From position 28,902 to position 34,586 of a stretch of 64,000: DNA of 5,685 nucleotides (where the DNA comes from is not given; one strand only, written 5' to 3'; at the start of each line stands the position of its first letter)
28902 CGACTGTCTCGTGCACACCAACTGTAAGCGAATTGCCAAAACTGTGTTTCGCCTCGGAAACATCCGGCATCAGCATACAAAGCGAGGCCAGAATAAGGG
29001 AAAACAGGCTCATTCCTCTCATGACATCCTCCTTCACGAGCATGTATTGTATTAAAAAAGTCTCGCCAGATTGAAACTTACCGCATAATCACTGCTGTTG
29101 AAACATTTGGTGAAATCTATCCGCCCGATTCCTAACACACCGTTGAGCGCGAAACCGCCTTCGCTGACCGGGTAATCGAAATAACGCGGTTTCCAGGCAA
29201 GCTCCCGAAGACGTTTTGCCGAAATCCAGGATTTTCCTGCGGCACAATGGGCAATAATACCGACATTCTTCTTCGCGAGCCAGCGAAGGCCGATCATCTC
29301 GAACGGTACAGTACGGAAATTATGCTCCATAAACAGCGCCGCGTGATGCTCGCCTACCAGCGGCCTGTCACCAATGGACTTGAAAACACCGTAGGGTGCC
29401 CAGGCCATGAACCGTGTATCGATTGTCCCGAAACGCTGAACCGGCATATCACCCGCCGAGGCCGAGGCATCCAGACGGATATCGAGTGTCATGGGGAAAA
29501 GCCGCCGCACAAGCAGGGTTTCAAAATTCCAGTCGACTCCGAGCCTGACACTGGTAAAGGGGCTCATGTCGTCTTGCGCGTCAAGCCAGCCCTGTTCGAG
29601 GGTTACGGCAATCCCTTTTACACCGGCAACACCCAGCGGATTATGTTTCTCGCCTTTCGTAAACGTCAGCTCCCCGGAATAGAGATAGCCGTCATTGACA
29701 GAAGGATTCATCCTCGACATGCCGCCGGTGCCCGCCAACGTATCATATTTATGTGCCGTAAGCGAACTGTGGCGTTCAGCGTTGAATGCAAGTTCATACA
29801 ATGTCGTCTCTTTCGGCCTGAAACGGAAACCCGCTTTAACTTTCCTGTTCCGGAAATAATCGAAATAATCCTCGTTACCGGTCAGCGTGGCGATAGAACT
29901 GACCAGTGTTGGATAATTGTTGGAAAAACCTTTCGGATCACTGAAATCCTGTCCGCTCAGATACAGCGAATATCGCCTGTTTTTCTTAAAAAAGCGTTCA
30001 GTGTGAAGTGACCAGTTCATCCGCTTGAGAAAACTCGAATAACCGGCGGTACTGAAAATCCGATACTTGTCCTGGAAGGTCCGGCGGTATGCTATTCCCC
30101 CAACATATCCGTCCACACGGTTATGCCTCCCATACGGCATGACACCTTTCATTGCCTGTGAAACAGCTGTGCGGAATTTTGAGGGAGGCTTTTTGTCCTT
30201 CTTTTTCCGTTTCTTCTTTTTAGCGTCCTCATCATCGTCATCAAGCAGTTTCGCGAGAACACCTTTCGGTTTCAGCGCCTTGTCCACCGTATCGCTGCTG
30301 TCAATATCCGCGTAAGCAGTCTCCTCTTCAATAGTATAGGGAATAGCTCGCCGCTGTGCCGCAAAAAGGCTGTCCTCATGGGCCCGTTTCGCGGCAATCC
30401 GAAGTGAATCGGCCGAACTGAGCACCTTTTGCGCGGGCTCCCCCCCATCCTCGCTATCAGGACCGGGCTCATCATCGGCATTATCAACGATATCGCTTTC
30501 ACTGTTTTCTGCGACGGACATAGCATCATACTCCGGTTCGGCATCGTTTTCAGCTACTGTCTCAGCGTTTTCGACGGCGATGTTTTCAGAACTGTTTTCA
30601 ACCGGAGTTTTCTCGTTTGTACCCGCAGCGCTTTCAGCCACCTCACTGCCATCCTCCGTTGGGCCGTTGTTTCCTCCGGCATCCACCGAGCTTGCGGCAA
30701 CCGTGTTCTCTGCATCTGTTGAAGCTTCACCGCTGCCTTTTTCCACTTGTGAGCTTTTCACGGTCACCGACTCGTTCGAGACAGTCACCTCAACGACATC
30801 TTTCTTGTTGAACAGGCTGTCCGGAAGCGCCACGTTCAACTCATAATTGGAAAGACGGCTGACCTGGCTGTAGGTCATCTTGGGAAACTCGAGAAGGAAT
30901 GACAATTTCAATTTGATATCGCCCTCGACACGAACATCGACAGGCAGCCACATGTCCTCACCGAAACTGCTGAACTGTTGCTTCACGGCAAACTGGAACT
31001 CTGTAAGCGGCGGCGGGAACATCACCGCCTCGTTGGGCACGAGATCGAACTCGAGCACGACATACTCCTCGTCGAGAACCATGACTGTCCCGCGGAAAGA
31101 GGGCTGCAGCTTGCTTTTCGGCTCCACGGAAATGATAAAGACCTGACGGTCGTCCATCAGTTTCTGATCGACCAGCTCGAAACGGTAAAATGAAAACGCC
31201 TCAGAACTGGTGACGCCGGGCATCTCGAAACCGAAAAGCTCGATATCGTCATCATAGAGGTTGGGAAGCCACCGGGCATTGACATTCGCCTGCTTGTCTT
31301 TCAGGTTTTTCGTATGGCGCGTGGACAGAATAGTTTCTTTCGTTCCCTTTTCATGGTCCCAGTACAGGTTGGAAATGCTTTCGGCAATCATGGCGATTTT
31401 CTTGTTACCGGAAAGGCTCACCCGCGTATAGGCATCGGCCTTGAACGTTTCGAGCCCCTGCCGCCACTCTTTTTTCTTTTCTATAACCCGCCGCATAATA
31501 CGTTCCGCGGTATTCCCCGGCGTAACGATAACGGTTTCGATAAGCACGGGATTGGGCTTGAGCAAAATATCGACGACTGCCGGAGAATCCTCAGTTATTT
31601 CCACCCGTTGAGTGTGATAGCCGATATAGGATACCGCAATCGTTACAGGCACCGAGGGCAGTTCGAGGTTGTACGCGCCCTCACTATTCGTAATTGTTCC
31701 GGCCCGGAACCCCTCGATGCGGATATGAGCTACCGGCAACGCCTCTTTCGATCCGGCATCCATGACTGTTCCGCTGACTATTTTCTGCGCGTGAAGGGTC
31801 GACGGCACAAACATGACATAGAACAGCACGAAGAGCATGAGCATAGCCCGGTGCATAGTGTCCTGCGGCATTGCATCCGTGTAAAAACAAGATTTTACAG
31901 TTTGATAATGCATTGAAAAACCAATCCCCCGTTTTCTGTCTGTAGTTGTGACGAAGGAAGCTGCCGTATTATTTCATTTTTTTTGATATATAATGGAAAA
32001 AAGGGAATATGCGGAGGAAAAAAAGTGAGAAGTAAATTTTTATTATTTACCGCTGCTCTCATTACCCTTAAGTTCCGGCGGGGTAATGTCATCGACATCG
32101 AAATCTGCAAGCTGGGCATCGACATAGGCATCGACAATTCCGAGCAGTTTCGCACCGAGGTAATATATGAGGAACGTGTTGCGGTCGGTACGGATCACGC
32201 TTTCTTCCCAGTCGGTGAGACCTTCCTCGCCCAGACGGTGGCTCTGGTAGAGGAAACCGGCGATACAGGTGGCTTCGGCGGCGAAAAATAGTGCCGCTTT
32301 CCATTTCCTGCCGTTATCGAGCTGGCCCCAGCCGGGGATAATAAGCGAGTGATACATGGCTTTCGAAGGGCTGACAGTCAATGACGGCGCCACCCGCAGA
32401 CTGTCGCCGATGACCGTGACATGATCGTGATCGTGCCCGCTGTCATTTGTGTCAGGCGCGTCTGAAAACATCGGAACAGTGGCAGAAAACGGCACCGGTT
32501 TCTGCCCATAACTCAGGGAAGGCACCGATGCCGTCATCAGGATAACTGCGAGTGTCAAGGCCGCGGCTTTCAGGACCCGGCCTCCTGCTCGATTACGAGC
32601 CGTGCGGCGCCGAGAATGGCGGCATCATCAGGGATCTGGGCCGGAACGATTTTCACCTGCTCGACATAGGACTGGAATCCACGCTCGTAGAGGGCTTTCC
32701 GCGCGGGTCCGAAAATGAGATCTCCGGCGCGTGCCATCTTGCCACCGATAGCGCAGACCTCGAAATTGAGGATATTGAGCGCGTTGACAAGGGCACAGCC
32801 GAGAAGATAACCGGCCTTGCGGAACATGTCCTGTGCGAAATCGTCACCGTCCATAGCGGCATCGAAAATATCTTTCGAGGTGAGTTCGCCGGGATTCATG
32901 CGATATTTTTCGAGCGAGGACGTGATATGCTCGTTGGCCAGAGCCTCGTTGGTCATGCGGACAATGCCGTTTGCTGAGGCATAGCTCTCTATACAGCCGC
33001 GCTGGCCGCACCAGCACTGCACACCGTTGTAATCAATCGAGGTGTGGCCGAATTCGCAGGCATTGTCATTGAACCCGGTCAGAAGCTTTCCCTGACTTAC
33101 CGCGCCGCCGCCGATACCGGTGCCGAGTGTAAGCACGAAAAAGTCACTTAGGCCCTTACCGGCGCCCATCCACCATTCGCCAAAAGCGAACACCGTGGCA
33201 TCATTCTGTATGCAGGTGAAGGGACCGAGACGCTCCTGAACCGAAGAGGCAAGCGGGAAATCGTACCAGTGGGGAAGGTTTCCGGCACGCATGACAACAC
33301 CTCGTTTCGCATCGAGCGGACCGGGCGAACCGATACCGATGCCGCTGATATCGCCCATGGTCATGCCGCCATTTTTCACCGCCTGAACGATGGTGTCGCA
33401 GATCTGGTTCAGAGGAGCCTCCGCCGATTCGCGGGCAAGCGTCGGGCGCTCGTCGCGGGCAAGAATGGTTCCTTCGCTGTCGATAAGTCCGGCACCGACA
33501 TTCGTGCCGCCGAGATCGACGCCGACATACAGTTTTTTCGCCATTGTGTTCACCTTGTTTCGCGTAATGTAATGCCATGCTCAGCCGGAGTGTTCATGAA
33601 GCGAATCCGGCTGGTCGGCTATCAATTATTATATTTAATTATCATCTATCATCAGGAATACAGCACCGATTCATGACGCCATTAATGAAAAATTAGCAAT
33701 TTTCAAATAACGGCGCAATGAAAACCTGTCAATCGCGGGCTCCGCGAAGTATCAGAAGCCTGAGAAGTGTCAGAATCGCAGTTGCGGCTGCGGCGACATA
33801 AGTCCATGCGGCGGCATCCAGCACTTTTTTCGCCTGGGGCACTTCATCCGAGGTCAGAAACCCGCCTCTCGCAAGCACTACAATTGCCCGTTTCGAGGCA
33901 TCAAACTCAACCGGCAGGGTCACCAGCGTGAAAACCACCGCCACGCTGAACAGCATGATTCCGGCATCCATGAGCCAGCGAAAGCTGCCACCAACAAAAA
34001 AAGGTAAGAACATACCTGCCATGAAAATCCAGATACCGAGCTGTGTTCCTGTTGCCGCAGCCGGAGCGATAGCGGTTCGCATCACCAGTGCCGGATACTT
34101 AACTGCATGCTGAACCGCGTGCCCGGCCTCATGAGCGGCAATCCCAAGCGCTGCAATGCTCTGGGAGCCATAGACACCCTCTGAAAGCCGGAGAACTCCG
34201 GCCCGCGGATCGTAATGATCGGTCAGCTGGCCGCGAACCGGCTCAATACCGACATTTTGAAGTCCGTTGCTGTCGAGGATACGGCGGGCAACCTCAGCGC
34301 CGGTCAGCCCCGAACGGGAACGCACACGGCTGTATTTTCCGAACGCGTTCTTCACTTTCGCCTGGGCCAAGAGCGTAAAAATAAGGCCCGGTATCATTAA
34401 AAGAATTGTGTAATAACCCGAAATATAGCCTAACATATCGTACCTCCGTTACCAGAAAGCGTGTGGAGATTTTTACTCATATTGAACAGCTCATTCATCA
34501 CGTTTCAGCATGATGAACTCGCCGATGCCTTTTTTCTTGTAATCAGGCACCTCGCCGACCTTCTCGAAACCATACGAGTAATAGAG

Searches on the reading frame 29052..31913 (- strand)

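Call 55: search_protein_families(library=pfam, proteins=[window:29052-31913:-], max_evalue=0.00001)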
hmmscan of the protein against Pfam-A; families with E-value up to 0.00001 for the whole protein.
window:29052-31913:- (953 aa): 3 families
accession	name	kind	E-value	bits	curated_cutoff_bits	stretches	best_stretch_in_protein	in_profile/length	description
PF18939.6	DUF5686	-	3.6e-36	125.3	39.2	1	139-723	1-467/669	Family of unknown function (DUF5686)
PF13715.12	CarbopepD_reg_2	-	1.9e-18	66.7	32.2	1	46-130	1-88/88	CarboxypepD_reg-like domain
PF13620.12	CarboxypepD_reg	-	2.7e-12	47.3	32.3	1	46-118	2-81/82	Carboxypeptidase regulatory-like domain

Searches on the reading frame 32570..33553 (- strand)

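Call 95: search_protein_families(library=pfam, proteins=[window:32570-33553:-], max_evalue=0.0001)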
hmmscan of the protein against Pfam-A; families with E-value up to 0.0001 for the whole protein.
window:32570-33553:- (327 aa): 1 family
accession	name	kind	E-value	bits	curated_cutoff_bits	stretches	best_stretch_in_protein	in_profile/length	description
PF00480.26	ROK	-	8.5e-62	209.7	22.9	1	9-322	1-293/294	ROK family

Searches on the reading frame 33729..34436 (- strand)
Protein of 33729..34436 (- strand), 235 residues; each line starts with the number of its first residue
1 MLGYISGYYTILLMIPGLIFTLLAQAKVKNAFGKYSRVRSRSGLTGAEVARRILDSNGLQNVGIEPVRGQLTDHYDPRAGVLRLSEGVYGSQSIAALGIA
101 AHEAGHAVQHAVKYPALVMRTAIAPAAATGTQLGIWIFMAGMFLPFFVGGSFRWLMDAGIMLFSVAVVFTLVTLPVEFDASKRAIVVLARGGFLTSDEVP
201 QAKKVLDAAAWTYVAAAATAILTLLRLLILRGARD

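Call 95: search_protein_families(library=pfam, proteins=[window:33729-34436:-], max_evalue=0.0001)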
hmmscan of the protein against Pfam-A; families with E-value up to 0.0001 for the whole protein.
window:33729-34436:- (235 aa): 1 family
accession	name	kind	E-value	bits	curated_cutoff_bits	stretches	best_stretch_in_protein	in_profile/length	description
PF04298.18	Zn_peptidase_2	-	4.3e-89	298.2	27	1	10-230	1-216/218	Putative neutral zinc metallopeptidase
